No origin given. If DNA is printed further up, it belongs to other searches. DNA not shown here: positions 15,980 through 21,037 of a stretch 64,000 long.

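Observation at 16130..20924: Giant single-gene NTPase (SMEK-like N-domain + P-loop + ~1,250-aa tail): candidate undescribed STAND/NLR-like immune sensor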

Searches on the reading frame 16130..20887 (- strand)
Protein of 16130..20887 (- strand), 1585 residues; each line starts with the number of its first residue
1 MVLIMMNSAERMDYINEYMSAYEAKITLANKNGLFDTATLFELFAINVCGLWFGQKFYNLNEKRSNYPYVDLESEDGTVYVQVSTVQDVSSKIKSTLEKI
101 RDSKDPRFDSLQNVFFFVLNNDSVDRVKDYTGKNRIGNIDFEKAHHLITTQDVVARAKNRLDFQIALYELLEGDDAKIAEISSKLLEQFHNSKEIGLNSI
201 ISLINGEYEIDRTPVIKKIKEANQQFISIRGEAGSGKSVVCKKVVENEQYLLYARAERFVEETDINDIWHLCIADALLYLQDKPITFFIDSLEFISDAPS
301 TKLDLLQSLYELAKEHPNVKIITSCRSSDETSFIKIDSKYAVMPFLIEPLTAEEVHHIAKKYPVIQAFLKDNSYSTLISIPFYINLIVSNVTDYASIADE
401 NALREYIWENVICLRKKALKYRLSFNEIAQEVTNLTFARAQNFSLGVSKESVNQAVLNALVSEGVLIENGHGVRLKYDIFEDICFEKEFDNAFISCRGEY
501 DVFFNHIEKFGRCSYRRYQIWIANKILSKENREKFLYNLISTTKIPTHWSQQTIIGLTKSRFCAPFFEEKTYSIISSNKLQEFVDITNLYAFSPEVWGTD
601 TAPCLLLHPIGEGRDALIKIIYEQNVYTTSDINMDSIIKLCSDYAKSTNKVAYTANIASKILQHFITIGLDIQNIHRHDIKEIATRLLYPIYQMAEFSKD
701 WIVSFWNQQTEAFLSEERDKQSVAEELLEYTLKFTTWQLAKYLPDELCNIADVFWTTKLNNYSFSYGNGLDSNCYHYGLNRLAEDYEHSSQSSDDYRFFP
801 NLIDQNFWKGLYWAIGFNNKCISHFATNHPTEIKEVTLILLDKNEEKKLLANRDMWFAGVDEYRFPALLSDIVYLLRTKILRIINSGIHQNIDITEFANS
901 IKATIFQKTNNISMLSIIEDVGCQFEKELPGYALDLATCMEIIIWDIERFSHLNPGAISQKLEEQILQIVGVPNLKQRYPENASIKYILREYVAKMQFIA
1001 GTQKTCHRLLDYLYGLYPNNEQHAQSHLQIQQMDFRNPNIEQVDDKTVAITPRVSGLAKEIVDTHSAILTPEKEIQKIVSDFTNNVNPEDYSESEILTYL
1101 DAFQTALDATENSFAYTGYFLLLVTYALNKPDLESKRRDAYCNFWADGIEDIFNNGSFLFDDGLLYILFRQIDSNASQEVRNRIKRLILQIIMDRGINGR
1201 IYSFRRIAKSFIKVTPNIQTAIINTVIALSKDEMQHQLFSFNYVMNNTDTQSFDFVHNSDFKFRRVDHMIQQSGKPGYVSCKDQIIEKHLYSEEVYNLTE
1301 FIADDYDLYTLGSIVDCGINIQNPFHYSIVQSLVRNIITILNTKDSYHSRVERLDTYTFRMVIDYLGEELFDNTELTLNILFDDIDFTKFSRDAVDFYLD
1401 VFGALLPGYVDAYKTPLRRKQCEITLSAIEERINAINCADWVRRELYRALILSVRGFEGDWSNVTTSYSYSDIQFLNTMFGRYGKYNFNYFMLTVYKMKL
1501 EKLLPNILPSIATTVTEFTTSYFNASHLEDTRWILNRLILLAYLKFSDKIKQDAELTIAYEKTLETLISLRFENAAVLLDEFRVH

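Call 4: search_protein_families(library=pfam, proteins=[window:16130-20887:-], max_evalue=1)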
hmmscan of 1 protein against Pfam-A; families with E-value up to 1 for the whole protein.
window:16130-20887:- (1585 aa): 8 families
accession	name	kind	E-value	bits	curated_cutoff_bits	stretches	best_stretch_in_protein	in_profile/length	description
PF21941.2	SMEK_N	-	9.6e-28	97.2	27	1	14-156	1-138/140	SMEK domain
PF25199.1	nSTAND_NTPase5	-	0.00029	21.1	34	1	188-329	2-136/145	Novel STAND NTPase 5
PF24883.2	NPHP3_N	-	0.0003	21.4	24.8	1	218-247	14-45/164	Nephrocystin 3, N-terminal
PF13191.12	AAA_16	-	0.0069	17.3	32.6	1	218-258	18-62/167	AAA ATPase domain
PF13401.12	AAA_22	-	0.0089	16.8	27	1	223-249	4-30/130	AAA domain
PF00931.28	NB-ARC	-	0.012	15.3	23.5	1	215-247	8-41/248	NB-ARC domain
PF10337.15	ArAE_2_N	-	0.081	12.4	23.5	1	1488-1543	258-315/470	Putative ER transporter, 6TM, N-terminal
PF05729.18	NACHT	-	0.18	12.1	26.7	0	227-246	3-22/167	NACHT domain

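Call 5: search_protein_families(library=ncbifam, proteins=[window:16130-20887:-], max_evalue=1)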
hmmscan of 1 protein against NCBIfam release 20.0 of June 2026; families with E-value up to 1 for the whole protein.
window:16130-20887:- (1585 aa): 6 families
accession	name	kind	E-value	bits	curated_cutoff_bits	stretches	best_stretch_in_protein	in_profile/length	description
NF033859.1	SMEK_N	domain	1.4e-14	53.7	30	1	12-104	4-95/97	SMEK domain-containing protein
NF047578.1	opine_ATP_CntD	equivalog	0.0094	15.2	380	1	223-267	29-73/266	staphylopine uptake ABC transporter ATP-binding protein CntD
NF047576.1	opine_ATP_CntF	equivalog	0.018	14.3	385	1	223-266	29-72/264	staphylopine uptake ABC transporter ATP-binding protein CntF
TIGR00017.1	cmk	equivalog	0.069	12.8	135.55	1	226-252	4-30/217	(d)CMP kinase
TIGR03167.1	tRNA_sel_U_synt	equivalog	0.16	11.4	219.75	1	201-247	102-150/311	tRNA 2-selenouridine(34) synthase MnmH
NF000806.0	PRK00055.2-4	equivalog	0.2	10.8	363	1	596-665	172-241/280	ribonuclease Z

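Call 6: search_protein_families(library=padloc, proteins=[window:16130-20887:-], max_evalue=1)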
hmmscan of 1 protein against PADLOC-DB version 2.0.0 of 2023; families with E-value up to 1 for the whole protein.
window:16130-20887:- (1585 aa): 1 family
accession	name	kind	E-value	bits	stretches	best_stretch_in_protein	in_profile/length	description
PDLC02399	Aga_REase-PNTD1-PNTD2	-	6.6e-16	56.3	1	6-162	1-153/463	Class I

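Call 8: search_dna_similar(query=window:16130-20887:-, collection=plasmids, mode=protein, max_rows=20)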
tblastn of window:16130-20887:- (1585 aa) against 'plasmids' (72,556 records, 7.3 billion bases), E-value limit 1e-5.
Records with a match: 1; places in all: 1; records where one place covers at least 80% of the query: 0.
Best place of each record, by identity: <60% 1.
By first word of the organism name: Haliscomenobacter 1.
By predicted mobility (MOB-suite, as given by PLSDB): non-mobilizable 1.
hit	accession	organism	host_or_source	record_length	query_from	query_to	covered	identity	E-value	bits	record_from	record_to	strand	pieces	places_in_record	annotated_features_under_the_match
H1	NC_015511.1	Haliscomenobacter hydrossis DSM 1100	activated sludge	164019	192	955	48%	20.7%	9e-19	101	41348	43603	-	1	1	hypothetical protein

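Call 10: find_homologous_proteins(query=window:16130-20887:-, max_evalue=0.001)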
Query window:16130-20887:- (1585 aa): 1239 proteins with E <= 0.001 among 8000 candidates; the best 120 are listed.
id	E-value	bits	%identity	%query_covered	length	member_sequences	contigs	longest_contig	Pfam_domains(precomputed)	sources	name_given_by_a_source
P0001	0.0e+0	3597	100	100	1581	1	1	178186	PF21941.3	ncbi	-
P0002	0.0e+0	3021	83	100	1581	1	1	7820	PF21941.3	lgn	-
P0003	0.0e+0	2986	82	100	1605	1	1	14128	PF21941.3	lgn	-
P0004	0.0e+0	2950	81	100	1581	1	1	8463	PF21941.3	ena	-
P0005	0.0e+0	2932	80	100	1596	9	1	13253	PF21941.3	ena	-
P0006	0.0e+0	2918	80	100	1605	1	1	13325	PF21941.3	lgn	-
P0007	0.0e+0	2916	80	100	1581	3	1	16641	PF21941.3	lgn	-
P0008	0.0e+0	2911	80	100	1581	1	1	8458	PF21941.3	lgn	-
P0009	0.0e+0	2907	80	100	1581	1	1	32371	PF21941.3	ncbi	-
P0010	0.0e+0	2898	80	100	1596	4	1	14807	PF21941.3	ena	-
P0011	0.0e+0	2897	79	100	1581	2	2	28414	PF21941.3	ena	-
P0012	0.0e+0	2889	80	100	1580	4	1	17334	PF21941.3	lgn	-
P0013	0.0e+0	2883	79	100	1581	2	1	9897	PF21941.3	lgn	-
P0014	0.0e+0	2876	79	100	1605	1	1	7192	PF21941.3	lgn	-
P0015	0.0e+0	2869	79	100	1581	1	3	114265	PF21941.3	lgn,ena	-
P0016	0.0e+0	2860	78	100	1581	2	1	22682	PF21941.3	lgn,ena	-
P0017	0.0e+0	2839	78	100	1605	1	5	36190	PF21941.3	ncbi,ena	-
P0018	0.0e+0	2831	79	100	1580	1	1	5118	PF21941.3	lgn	-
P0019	0.0e+0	2820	78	100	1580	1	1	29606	PF21941.3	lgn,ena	-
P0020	0.0e+0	2819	78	100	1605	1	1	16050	PF21941.3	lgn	-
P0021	0.0e+0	2816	78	100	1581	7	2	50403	PF21941.3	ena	-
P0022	0.0e+0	2539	70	100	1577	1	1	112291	PF21941.3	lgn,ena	-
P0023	0.0e+0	2517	70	100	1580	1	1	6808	PF21941.3,PF25199.2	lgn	-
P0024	0.0e+0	1817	52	100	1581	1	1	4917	PF21941.3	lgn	-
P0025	0.0e+0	1793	52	100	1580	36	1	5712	PF21941.3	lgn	-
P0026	0.0e+0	1784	52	100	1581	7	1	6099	PF21941.3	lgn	-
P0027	0.0e+0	1780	51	100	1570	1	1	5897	PF21941.3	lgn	-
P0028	0.0e+0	1778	52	100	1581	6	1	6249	PF21941.3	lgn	-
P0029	0.0e+0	1766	51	100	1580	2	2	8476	PF21941.3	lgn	-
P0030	0.0e+0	1760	52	100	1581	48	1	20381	PF21941.3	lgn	-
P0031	0.0e+0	1756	51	100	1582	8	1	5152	PF21941.3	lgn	-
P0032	0.0e+0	1755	51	100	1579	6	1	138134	PF21941.3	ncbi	-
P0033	0.0e+0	1754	51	100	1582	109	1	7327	PF21941.3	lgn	-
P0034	0.0e+0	1754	51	100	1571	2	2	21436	PF21941.3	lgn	-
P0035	0.0e+0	1698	49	100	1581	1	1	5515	PF21941.3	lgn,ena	-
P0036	0.0e+0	1695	49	100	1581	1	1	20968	PF21941.3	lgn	-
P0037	0.0e+0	1679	50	100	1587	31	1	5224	PF21941.3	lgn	-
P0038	0.0e+0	1669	50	100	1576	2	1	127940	PF21941.3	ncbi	-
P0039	0.0e+0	1609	48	100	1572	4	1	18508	PF21941.3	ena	-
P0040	0.0e+0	1602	48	100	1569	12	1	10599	PF21941.3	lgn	-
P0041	0.0e+0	1601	48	100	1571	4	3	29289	PF21941.3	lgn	-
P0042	0.0e+0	1596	48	100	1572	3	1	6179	PF21941.3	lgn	-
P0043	0.0e+0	1569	47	100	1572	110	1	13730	PF21941.3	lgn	-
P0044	0.0e+0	1565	47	100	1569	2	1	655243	PF21941.3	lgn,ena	-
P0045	0.0e+0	1549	46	100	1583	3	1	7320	PF21941.3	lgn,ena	-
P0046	0.0e+0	1500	46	100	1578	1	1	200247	PF21941.3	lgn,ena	-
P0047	0.0e+0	1494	45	100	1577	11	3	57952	PF21941.3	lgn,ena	-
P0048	0.0e+0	1492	51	83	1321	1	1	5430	PF21941.3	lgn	-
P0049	0.0e+0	1485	45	100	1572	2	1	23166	PF21941.3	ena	-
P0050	0.0e+0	1434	44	100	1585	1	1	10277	PF21941.3,PF24883.3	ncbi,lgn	-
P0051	0.0e+0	1409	44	100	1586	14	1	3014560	PF21941.3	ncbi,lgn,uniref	ncbi:SMEK domain-containing protein [Defluviitalea saccharophila]|uniref:SMEK domain-containing prot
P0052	0.0e+0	1346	43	100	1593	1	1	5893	PF21941.3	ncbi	-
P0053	0.0e+0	1340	42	100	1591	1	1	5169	PF21941.3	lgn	-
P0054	0.0e+0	1340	43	100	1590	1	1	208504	PF21941.3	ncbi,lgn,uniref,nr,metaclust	ncbi:SMEK domain-containing protein [Ruminiclostridium cellobioparum]|uniref:SMEK domain-containing 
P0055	0.0e+0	1340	43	99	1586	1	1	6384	PF21941.3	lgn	-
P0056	0.0e+0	1338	42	100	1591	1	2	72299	PF21941.3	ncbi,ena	-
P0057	0.0e+0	1337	43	100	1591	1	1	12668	PF21941.3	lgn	-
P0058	0.0e+0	1332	41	100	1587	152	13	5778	PF21941.3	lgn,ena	-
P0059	0.0e+0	1332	42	100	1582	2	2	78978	PF21941.3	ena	-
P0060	0.0e+0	1331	42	100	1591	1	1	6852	PF21941.3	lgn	-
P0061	0.0e+0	1331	42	100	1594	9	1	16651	PF21941.3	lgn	-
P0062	0.0e+0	1331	41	100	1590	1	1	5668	PF21941.3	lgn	-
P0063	0.0e+0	1329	42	100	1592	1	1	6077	PF21941.3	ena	-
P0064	0.0e+0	1328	42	100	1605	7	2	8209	PF21941.3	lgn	-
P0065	0.0e+0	1328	42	100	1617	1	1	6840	PF21941.3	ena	-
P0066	0.0e+0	1327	42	100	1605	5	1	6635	PF21941.3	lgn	-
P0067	0.0e+0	1325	41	100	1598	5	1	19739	PF21941.3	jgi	-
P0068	0.0e+0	1324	42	100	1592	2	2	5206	PF21941.3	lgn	-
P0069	0.0e+0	1323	43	100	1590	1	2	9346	PF21941.3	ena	-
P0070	0.0e+0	1321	41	100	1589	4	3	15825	PF21941.3,PF20720.4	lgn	-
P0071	0.0e+0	1320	42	100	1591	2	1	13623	PF21941.3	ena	-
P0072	0.0e+0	1320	42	100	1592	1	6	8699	PF21941.3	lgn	-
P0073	0.0e+0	1319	41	100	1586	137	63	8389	PF21941.3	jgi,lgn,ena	jgi:hypothetical protein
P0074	0.0e+0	1316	42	100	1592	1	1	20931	PF21941.3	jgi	jgi:hypothetical protein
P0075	0.0e+0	1316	42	100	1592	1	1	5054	PF21941.3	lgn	-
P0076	0.0e+0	1316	41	100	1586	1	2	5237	PF21941.3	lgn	-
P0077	0.0e+0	1309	42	100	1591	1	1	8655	PF21941.3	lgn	-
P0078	0.0e+0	1307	40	100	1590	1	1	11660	PF21941.3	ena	-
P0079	0.0e+0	1306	40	100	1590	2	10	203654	PF21941.3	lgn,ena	-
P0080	0.0e+0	1305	41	100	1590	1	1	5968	PF21941.3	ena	-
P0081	0.0e+0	1305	40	100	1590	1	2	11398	PF21941.3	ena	-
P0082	0.0e+0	1304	41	100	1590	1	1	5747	PF21941.3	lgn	-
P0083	0.0e+0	1304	40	100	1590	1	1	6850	PF21941.3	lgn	-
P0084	0.0e+0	1304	40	100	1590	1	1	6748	PF21941.3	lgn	-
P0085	0.0e+0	1304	42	100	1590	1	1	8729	PF21941.3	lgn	-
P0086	0.0e+0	1304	40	100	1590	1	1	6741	PF21941.3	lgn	-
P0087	0.0e+0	1303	40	100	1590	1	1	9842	PF21941.3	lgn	-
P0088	0.0e+0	1303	40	100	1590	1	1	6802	PF21941.3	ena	-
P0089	0.0e+0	1303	40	100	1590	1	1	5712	PF21941.3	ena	-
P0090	0.0e+0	1303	41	100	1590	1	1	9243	PF21941.3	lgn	-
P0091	0.0e+0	1303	40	100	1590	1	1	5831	PF21941.3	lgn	-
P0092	0.0e+0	1303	40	100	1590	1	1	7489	PF21941.3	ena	-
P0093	0.0e+0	1303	40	100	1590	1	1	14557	PF21941.3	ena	-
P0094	0.0e+0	1303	40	100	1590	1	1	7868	PF21941.3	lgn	-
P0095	0.0e+0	1302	40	100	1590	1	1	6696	PF21941.3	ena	-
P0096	0.0e+0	1302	40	100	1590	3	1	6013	PF21941.3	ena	-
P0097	0.0e+0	1302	40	100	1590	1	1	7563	PF21941.3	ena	-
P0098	0.0e+0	1302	40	100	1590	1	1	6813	PF21941.3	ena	-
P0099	0.0e+0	1302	40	100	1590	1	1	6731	PF21941.3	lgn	-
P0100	0.0e+0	1302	40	100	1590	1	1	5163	PF21941.3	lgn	-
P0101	0.0e+0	1302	40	100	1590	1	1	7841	PF21941.3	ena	-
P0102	0.0e+0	1302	40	100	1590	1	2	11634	PF21941.3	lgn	-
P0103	0.0e+0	1302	40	100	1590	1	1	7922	PF21941.3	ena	-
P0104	0.0e+0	1302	40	100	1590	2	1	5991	PF21941.3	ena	-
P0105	0.0e+0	1302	40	100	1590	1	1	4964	PF21941.3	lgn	-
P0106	0.0e+0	1302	41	100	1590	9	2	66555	PF21941.3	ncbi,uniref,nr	ncbi:SMEK domain-containing protein [Lactonifactor longoviformis]|uniref:SMEK domain-containing prot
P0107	0.0e+0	1302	40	100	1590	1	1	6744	PF21941.3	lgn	-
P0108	0.0e+0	1302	40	100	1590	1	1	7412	PF21941.3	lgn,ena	-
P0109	0.0e+0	1302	40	100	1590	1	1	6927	PF21941.3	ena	-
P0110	0.0e+0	1302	40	100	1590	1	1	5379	PF21941.3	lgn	-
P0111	0.0e+0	1302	40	100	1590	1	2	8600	PF21941.3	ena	-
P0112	0.0e+0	1302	40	100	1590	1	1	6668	PF21941.3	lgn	-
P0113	0.0e+0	1301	40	100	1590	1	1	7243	PF21941.3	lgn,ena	-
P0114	0.0e+0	1301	40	100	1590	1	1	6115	PF21941.3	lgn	-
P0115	0.0e+0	1301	40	100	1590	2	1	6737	PF21941.3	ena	-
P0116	0.0e+0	1301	40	100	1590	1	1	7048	PF21941.3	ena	-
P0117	0.0e+0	1301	40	100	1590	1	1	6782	PF21941.3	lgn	-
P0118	0.0e+0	1301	40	100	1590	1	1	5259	PF21941.3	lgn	-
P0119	0.0e+0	1301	41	100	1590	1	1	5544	PF21941.3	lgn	-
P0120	0.0e+0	1301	40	100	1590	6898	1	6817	PF21941.3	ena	-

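Call 18: find_encoding_contigs(protein=P0001, flank=10000, max_places=3)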
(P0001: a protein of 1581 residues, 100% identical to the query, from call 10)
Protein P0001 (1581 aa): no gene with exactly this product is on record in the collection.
